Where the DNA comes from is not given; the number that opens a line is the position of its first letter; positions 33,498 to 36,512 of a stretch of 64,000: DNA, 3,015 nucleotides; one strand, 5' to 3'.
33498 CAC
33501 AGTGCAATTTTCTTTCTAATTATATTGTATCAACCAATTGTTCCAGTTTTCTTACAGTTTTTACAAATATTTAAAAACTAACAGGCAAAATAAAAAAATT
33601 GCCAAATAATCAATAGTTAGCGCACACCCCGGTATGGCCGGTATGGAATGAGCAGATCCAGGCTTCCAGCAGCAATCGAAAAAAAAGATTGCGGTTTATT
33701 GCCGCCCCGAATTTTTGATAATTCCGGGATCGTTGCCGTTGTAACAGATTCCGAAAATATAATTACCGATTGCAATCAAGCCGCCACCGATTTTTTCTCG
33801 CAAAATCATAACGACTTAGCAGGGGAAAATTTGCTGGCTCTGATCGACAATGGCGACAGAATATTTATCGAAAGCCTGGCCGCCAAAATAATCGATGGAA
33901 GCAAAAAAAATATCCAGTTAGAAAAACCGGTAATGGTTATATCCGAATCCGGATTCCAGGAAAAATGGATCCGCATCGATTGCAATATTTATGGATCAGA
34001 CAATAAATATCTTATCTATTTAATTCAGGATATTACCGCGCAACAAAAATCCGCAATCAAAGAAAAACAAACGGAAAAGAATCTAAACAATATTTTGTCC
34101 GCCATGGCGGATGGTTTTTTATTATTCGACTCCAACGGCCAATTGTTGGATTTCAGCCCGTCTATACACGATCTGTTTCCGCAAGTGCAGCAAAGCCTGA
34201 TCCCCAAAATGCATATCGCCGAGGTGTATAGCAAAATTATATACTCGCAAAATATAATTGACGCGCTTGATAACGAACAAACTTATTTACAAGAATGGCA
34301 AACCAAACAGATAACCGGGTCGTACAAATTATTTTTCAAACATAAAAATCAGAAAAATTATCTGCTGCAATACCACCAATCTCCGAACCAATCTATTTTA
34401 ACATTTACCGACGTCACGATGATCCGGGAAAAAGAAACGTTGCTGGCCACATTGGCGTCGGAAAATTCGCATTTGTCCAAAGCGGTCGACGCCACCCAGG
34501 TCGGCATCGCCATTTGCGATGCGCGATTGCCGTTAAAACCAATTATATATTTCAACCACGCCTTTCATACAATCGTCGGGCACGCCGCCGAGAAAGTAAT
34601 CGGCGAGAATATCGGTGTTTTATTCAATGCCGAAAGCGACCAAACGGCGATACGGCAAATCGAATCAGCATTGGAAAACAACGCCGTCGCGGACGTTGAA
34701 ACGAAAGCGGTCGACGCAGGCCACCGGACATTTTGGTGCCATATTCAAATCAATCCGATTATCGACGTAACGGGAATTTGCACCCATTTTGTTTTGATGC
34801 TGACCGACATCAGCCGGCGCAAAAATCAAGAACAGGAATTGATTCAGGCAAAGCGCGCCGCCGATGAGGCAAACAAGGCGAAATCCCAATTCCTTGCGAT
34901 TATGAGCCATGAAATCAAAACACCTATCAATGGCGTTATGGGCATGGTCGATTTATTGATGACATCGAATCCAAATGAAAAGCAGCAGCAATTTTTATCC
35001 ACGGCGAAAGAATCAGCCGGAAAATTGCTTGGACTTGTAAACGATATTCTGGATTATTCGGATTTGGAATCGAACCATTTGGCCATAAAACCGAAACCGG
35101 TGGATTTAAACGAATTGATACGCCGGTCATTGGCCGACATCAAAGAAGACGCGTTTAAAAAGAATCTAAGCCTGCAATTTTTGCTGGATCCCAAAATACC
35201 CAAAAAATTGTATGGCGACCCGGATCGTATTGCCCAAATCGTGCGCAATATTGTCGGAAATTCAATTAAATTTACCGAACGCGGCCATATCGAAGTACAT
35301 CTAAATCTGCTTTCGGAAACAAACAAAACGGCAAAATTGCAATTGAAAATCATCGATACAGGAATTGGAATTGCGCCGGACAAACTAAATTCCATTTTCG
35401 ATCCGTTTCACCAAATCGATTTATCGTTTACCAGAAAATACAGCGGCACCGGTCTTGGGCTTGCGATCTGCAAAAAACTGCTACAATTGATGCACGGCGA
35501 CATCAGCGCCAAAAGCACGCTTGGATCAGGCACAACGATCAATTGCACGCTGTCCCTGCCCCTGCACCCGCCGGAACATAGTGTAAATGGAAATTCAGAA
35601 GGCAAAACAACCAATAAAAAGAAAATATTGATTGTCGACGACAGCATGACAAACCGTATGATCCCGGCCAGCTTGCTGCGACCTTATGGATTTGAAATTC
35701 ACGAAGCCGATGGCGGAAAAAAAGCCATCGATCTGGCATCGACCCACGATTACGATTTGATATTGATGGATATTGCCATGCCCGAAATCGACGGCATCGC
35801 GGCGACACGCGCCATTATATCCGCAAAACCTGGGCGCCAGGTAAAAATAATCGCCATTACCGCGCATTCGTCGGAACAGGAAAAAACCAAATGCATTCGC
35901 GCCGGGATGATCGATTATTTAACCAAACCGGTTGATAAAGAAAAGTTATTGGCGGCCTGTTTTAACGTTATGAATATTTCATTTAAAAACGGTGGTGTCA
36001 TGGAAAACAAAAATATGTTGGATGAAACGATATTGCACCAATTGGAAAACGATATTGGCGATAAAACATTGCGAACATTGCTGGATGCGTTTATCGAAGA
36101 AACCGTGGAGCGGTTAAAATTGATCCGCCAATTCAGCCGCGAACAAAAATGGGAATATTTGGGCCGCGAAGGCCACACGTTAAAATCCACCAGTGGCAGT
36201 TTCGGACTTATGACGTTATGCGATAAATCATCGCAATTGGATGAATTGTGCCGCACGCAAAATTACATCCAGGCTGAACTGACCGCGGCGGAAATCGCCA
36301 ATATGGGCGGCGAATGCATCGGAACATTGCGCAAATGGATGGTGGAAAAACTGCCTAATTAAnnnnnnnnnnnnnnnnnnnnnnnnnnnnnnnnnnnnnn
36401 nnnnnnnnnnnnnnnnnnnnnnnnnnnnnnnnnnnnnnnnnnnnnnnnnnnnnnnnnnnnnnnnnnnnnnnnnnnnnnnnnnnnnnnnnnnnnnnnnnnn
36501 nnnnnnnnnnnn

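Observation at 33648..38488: Ammonium-transporter/histidine-kinase fusion convergent with a PAS-HK-REC-Hpt tripartite kinase: a candidate ammonium-sensing phosphorelay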

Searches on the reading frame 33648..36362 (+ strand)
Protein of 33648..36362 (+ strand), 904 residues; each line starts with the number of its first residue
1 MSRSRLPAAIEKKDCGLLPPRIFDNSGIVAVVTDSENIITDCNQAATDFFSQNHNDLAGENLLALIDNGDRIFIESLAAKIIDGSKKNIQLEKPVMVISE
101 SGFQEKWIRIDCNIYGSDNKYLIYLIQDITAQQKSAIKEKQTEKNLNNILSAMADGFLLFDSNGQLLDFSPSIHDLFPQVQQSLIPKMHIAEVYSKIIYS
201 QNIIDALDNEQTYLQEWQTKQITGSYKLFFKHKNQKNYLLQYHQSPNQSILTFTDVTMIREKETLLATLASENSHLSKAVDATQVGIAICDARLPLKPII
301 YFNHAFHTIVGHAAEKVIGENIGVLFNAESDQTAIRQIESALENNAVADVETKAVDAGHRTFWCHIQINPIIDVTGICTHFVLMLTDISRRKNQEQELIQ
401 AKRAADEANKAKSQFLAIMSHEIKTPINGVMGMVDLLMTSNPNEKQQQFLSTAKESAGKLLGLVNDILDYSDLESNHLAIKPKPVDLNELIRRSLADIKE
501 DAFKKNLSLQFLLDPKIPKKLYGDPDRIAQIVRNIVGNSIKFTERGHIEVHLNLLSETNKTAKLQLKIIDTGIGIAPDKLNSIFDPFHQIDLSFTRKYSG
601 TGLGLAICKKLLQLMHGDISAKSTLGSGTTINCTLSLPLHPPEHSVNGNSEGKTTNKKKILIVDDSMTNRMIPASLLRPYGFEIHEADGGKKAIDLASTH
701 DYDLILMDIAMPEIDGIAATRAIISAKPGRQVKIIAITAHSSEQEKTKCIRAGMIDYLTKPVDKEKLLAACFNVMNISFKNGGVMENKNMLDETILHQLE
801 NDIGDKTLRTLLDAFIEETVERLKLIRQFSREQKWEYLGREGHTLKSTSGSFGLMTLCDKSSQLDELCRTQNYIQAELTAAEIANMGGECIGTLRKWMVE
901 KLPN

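Call 5: search_protein_families(library=pfam, proteins=[window:33648-36362:+], max_evalue=0.01)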
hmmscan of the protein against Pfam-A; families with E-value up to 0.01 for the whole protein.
window:33648-36362:+ (904 aa): 11 families
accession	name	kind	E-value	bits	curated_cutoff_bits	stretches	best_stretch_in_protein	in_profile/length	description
PF00072.30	Response_reg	-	5.4e-30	104.3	30.2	1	660-770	1-109/111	Response regulator receiver domain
PF02518.31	HATPase_c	-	1.5e-28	99.9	26.4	1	523-637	1-109/111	Histidine kinase-, DNA gyrase B-, and HSP90-like ATPase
PF00512.31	HisKA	-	1.2e-19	70.5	26.9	1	411-475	1-65/66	His Kinase A (phospho-acceptor) domain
PF00989.32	PAS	-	1.8e-19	70.2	22.6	2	277-388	4-113/113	PAS fold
PF13426.13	PAS_9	-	5.9e-18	65.5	27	2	287-389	4-102/103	PAS domain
PF08448.16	PAS_4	-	6.9e-11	42.8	23.1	1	281-392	2-109/110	PAS fold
PF13188.13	PAS_8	-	1.3e-10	41.3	21.8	1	276-331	3-52/65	PAS domain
PF01627.28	Hpt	-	1.6e-09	38.3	24.6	1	811-873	2-64/84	Hpt domain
PF23198.2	PDE8A_N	-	0.00052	20.4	29.6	0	663-750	15-104/147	PDE8A-like, N-terminal domain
PF13596.12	PAS_10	-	0.0017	19.4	22.1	0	299-388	21-105/106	PAS domain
PF12860.13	PAS_7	-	0.0058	17.2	27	0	150-263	1-114/115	PAS fold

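Call 6: search_protein_families(library=ncbifam, proteins=[window:33648-36362:+], max_evalue=0.01)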
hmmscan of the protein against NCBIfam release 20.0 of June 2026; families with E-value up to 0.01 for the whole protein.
window:33648-36362:+ (904 aa): 165 families (the best 25 are shown)
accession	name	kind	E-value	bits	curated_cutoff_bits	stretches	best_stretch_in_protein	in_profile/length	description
TIGR02956.1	TMAO_torS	equivalog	8.3e-108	361.8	676.5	1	393-875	444-946/967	TMAO reductase system sensor histidine kinase/response regulator TorS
NF008318.0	PRK11107.1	equivalog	4.2e-105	352.7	890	2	394-641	275-522/920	two-component sensor histidine kinase BarA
NF011874.0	PRK15347.1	equivalog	3.5e-94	316.5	852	2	393-640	379-615/921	two component system sensor kinase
NF041947.1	LuxQ_Vibrio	equivalog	2.5e-86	290.3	1200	1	334-771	400-835/843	quorum-sensing autoinducer 2 sensor kinase/phosphatase LuxQ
NF008302.0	PRK11091.1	equivalog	2.8e-85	287.1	838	1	303-875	181-752/779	aerobic respiration two-component sensor histidine kinase ArcB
NF045901.1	HisKinLetSLeg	equivalog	8.1e-85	285.5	1650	2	395-637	276-518/906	two-component system sensor histidine kinase LetS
NF008099.0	PRK10841.1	equivalog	6.9e-83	278.9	920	2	384-646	442-697/949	two-component system sensor histidine kinase RcsC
NF038297.2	hybrid_HK_HrmK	equivalog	5e-71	240.1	725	1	373-767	196-600/607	hybrid histidine kinase/response regulator HrmK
NF008543.0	PRK11466.1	equivalog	3.3e-70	237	982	1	398-880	430-897/914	TMAO reductase system sensor histidine kinase/response regulator TorS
NF046044.1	PnpS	equivalog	1.8e-63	214.9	400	2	268-635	49-389/390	two-component system histidine kinase PnpS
NF007420.1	PRK09959.1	equivalog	5.4e-55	186.5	1995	1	386-767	686-1066/1197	acid-sensing system histidine kinase EvgS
NF047874.1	MASE3_PAS_HK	subfamily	1.5e-53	182.6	560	1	226-661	220-648/655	MASE3 domain-containing sensor histidine kinase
NF008468.0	PRK11360.1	equivalog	1.2e-49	169.3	646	1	297-641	288-610/616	two-component system sensor histidine kinase AtoS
TIGR02966.1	phoR_proteo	equivalog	3.8e-47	160.9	334.2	1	273-634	5-332/333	phosphate regulon sensor histidine kinase PhoR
NF033092.0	HK_WalK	equivalog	8.5e-47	160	725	1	269-636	253-593/594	cell wall metabolism sensor histidine kinase WalK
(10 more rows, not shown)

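Call 32: find_homologous_proteins(query=window:33648-36362:+, max_evalue=1e-30)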
Query window:33648-36362:+ (904 aa): 626 proteins with E <= 1e-30 among 8000 candidates; the best 120 are listed.
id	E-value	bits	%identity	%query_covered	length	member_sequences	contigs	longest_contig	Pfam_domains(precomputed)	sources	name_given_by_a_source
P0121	0.0e+0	1987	100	98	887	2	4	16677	PF13426.14,PF13188.14,PF08448.17,PF02518.32,PF00512.32,PF00989.32,PF00072.31,PF01627.29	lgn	-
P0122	0.0e+0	1011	53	97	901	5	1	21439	PF13426.14,PF13188.14,PF08448.17,PF02518.32,PF00512.32,PF00989.32,PF00072.31,PF01627.29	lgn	-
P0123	4.0e-209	715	45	84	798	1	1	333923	PF08447.19,PF13426.14,PF13188.14,PF08448.17,PF02518.32,PF00512.32,PF00989.32,PF00072.31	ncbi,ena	-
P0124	1.8e-133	465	31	59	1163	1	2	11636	PF02518.32,PF00512.32,PF23198.2,PF13589.13,PF00072.31,PF01627.29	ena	-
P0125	2.8e-104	368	36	43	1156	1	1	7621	PF13581.13,PF02518.32,PF00512.32,PF13589.13,PF00072.31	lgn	-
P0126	1.6e-99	352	37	43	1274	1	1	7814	PF08447.19,PF13426.14,PF13188.14,PF08448.17,PF02518.32,PF00512.32,PF23198.2,PF00989.32,PF00072.31,PF01627.29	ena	-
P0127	2.0e-97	345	30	73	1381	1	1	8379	PF08447.19,PF13426.14,PF13188.14,PF08448.17,PF02518.32,PF00512.32,PF00989.32,PF00072.31,PF01627.29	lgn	-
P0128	3.0e-97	345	32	55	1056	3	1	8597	PF00672.31,PF12860.14,PF02518.32,PF00512.32,PF00072.31,PF01627.29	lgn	-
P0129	1.9e-96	342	39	43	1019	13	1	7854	PF00672.31,PF05228.20,PF08448.17,PF02518.32,PF00512.32,PF00072.31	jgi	jgi:PAS domain S-box-containing protein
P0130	3.2e-95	338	30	53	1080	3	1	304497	PF08447.19,PF13426.14,PF13188.14,PF13185.13,PF08448.17,PF02518.32,PF00512.32,PF00989.32,PF00072.31,PF01627.29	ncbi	ncbi:MAG: response regulator [Planctomycetaceae bacterium]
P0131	3.3e-94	335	37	44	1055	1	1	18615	PF00672.31,PF13426.14,PF08448.17,PF02518.32,PF00512.32,PF00989.32,PF00072.31,PF01627.29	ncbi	ncbi:MAG: response regulator [Pseudomonadota bacterium]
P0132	3.4e-94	335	30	67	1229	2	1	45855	PF08447.19,PF13426.14,PF13188.14,PF13185.13,PF12860.14,PF08448.17,PF02518.32,PF00512.32,PF00989.32,PF00072.31,PF01627.29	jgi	-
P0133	1.5e-93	333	35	49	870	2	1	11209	PF08447.19,PF13426.14,PF08448.17,PF02518.32,PF00512.32,PF00989.32,PF00072.31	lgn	-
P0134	1.5e-93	333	38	40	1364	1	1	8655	PF08447.19,PF13426.14,PF13188.14,PF08448.17,PF02518.32,PF00512.32,PF00989.32,PF00072.31,PF01627.29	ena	-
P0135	1.6e-93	333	33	54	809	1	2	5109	PF13426.14,PF13188.14,PF24820.2,PF08448.17,PF02518.32,PF00512.32,PF00989.32,PF00072.31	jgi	jgi:PAS domain S-box-containing protein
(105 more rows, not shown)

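Call 46: find_encoding_contigs(protein=P0123, flank=8000, max_places=1)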
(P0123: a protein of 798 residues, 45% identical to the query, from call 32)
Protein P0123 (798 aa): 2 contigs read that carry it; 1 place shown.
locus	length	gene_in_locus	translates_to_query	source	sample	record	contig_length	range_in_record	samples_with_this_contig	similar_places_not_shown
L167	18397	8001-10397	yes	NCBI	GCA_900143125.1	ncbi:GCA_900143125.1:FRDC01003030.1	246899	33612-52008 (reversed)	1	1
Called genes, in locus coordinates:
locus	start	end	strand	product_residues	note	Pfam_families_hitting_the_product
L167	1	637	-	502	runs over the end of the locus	PF00072:Response_reg, PF00158:Sigma54_activat, PF14532:Sigma54_activ_2, PF07728:AAA_5 (weak), PF25601:AAA_lid_14, PF02954:HTH_8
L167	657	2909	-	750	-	PF19312:NtrY_N, PF13581:HATPase_c_2 (faint), PF00672:HAMP, PF00989:PAS (weak), PF08448:PAS_4 (weak), PF00512:HisKA, PF02518:HATPase_c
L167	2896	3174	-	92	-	PF02954:HTH_8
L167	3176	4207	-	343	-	PF01207:Dus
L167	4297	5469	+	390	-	PF01128:IspD, PF12804:NTP_transf_3 (weak), PF02542:YgbB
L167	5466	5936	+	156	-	PF04608:PgpA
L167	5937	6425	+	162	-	PF02464:CinA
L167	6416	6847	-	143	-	PF10604:Polyketide_cyc2, PF03364:Polyketide_cyc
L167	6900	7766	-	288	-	-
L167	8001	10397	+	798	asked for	PF00989:PAS (weak), PF08448:PAS_4 (weak), PF13426:PAS_9 (weak), PF00989:PAS, PF13426:PAS_9, PF00512:HisKA, PF02518:HATPase_c, PF00072:Response_reg, +2 more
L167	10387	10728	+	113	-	PF01627:Hpt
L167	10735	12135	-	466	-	PF00890:FAD_binding_2 (faint), PF01134:GIDA (weak), PF03486:HI0933_like (faint), PF07992:Pyr_redox_2, PF12831:FAD_oxidored (weak), PF13738:Pyr_redox_3, PF00070:Pyr_redox, PF02852:Pyr_redox_dim, +1 more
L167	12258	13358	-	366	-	PF13433:Peripla_BP_5 (weak), PF13458:Peripla_BP_6, PF01094:ANF_receptor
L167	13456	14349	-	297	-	PF02817:E3_binding, PF00198:2-oxoacid_dh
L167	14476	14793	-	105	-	PF01541:GIY-YIG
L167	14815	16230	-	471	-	PF00364:Biotin_lipoyl, PF25997:BSH_YhbJ (weak), PF02779:Transket_pyr, PF02780:Transketolase_C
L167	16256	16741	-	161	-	-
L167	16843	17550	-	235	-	-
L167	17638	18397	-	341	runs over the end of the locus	PF00676:E1_dh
